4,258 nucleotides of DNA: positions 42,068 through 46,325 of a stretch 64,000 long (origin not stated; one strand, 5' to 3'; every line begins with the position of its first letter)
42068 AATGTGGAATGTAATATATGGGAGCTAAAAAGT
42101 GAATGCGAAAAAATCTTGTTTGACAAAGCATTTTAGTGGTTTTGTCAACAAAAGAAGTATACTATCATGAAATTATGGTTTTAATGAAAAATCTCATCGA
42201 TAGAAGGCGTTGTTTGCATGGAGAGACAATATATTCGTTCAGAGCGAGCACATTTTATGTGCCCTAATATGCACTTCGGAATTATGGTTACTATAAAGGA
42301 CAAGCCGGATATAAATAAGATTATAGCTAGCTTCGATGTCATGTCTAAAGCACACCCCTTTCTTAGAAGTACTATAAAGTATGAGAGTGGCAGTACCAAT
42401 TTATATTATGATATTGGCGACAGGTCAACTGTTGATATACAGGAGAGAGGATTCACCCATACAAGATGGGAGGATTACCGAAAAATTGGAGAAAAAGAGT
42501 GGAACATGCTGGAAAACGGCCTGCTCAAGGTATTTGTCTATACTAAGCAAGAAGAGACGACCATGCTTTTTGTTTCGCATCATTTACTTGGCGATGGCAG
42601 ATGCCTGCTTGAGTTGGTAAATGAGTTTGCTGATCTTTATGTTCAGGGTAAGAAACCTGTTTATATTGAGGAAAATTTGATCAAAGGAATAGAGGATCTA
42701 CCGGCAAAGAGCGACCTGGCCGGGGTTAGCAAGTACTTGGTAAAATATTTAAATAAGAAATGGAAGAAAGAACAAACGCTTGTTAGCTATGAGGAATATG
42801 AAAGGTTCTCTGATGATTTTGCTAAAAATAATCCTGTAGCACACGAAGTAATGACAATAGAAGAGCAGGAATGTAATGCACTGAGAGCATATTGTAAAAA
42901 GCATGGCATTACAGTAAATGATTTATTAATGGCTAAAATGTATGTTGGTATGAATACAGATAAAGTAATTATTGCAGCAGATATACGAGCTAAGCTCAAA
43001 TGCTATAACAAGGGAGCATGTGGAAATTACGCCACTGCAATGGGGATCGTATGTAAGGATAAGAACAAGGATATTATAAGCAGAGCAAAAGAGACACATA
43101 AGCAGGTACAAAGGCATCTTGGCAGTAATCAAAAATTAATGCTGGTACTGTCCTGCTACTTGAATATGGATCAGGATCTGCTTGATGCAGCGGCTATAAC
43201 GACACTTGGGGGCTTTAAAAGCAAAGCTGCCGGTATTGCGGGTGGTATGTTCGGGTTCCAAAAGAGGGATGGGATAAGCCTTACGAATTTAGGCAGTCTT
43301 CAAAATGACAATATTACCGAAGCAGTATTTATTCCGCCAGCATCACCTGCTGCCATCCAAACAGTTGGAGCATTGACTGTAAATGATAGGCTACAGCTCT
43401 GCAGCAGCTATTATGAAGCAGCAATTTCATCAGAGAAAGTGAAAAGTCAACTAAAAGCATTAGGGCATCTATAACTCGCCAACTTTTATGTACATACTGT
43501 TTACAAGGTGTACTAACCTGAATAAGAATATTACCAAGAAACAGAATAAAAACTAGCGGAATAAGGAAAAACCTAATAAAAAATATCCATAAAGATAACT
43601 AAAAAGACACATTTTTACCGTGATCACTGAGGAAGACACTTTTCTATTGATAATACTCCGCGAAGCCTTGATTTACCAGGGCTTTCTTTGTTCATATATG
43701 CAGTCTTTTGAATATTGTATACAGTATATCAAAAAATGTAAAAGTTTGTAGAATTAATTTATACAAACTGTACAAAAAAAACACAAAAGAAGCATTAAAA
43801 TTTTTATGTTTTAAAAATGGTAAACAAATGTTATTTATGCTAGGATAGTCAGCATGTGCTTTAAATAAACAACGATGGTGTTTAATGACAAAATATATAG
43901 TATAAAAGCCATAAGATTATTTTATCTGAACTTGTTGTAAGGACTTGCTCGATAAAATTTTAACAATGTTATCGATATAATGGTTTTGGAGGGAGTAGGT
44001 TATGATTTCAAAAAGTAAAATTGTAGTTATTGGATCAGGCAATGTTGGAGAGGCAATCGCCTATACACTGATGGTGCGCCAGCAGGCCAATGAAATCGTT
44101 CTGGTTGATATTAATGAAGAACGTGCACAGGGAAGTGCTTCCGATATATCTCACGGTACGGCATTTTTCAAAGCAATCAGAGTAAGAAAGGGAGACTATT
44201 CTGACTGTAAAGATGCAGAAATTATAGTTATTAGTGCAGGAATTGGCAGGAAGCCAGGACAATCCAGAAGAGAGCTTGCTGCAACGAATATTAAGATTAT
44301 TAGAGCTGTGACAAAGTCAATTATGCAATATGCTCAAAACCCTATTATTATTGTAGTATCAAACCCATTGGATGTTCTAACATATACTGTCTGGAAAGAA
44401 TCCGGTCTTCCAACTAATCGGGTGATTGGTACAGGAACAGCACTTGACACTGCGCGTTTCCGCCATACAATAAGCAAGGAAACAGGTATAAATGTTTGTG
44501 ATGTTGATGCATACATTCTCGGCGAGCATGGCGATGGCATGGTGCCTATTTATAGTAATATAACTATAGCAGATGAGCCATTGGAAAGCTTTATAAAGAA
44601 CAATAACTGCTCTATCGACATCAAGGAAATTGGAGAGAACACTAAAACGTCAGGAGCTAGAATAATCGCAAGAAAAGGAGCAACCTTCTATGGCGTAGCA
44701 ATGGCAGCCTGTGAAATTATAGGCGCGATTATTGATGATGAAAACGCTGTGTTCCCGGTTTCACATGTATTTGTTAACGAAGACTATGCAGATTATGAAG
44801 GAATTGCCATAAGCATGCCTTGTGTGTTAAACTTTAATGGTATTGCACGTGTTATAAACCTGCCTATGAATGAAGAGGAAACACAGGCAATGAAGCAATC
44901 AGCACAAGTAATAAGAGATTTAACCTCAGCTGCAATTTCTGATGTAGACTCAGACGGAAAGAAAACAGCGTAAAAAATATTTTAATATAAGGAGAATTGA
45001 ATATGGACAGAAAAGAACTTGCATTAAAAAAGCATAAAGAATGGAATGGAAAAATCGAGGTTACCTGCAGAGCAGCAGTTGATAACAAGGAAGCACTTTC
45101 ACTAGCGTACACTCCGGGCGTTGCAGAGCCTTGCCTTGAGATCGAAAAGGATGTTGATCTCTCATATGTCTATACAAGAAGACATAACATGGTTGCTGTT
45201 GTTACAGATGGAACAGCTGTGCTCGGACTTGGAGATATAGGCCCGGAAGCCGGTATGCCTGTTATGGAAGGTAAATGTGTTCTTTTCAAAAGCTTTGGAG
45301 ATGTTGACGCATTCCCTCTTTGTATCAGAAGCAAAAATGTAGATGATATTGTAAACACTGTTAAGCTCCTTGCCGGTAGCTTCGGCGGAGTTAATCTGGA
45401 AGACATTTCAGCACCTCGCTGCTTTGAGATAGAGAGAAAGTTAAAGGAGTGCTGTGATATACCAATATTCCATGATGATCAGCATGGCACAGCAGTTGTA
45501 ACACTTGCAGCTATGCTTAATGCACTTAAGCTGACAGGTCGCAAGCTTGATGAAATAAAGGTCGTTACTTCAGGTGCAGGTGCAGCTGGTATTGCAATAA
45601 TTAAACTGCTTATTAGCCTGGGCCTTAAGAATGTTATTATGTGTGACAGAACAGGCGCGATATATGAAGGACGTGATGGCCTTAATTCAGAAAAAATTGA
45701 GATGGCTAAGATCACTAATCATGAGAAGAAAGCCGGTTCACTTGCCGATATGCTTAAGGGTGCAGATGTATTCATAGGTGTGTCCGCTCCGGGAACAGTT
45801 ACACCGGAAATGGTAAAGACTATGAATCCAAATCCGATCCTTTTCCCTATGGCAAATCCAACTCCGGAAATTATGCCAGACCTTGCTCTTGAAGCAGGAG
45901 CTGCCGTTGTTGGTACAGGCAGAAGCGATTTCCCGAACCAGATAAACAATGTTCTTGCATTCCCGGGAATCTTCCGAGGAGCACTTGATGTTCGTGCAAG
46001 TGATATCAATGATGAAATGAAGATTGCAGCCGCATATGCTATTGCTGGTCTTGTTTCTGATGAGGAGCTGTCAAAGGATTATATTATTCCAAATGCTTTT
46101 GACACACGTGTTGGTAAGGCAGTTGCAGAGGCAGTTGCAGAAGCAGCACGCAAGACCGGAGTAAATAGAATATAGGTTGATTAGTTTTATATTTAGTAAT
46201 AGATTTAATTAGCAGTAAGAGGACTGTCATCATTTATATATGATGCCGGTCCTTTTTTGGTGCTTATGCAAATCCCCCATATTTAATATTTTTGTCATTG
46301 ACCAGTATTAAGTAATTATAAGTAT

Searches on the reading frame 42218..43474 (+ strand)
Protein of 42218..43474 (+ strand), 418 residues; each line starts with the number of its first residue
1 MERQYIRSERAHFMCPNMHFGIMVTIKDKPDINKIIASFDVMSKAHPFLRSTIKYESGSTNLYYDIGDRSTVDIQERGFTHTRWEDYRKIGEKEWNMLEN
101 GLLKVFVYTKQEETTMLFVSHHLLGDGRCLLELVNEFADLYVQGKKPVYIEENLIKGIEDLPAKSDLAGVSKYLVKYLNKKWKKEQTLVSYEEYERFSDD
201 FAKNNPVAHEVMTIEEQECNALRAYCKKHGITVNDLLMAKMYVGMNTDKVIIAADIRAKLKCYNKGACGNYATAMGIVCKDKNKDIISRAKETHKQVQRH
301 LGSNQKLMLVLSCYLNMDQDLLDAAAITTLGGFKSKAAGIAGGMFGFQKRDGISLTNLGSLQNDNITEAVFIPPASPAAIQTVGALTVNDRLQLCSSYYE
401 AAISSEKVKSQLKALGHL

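Call 64: search_protein_families(library=pfam, proteins=[window:42218-43474:+], max_evalue=0.0001)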
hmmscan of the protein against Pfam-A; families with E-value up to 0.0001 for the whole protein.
window:42218-43474:+ (418 aa): 1 family
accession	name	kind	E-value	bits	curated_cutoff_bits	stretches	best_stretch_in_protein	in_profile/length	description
PF00668.25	Condensation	-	2.5e-10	40.1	30.6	1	22-245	31-263/456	Condensation domain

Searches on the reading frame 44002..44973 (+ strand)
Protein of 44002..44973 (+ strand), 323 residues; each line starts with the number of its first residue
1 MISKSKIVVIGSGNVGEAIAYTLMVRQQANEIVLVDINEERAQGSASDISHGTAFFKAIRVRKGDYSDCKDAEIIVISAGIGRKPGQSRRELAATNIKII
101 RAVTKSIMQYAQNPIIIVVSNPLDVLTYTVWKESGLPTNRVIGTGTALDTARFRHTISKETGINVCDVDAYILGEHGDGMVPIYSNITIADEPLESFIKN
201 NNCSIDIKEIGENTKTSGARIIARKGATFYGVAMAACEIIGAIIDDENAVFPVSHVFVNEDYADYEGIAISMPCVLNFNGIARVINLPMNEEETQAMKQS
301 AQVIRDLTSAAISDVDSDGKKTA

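Call 65: search_protein_families(library=pfam, proteins=[window:44002-44973:+], max_evalue=0.0001)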
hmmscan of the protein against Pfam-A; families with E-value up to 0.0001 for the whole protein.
window:44002-44973:+ (323 aa): 4 families
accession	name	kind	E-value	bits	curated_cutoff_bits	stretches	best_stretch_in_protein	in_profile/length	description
PF00056.29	Ldh_1_N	-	9.8e-44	149.3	27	1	6-143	2-141/141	lactate/malate dehydrogenase, NAD binding domain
PF02866.23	Ldh_1_C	-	1.1e-32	113.9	22.6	1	146-305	1-164/174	lactate/malate dehydrogenase, alpha/beta C-terminal domain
PF03807.23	F420_oxidored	-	2.1e-05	25.4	21.6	0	6-78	1-66/94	NADP oxidoreductase coenzyme F420-dependent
PF03435.24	Sacchrp_dh_NADP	-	5.9e-05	23.8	25.1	0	7-68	1-60/129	Saccharopine dehydrogenase NADP binding domain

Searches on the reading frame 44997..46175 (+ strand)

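Call 65: search_protein_families(library=pfam, proteins=[window:44997-46175:+], max_evalue=0.0001)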
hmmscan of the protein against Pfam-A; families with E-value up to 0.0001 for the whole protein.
window:44997-46175:+ (392 aa): 4 families
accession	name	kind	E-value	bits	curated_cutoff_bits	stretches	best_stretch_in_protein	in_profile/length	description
PF00390.24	malic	-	2.1e-31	109.6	23.1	1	18-150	2-182/182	Malic enzyme, N-terminal domain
PF03949.21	Malic_M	-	2.1e-29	103.1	23.5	1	164-384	3-257/258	Malic enzyme, NAD binding domain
PF00208.27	ELFV_dehydrog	-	8e-08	32.7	23.4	1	166-253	11-93/241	Glutamate/Leucine/Phenylalanine/Valine dehydrogenase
PF01262.27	AlaDh_PNT_C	-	1.2e-05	25.3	23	1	184-283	26-126/214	Alanine dehydrogenase/PNT, C-terminal domain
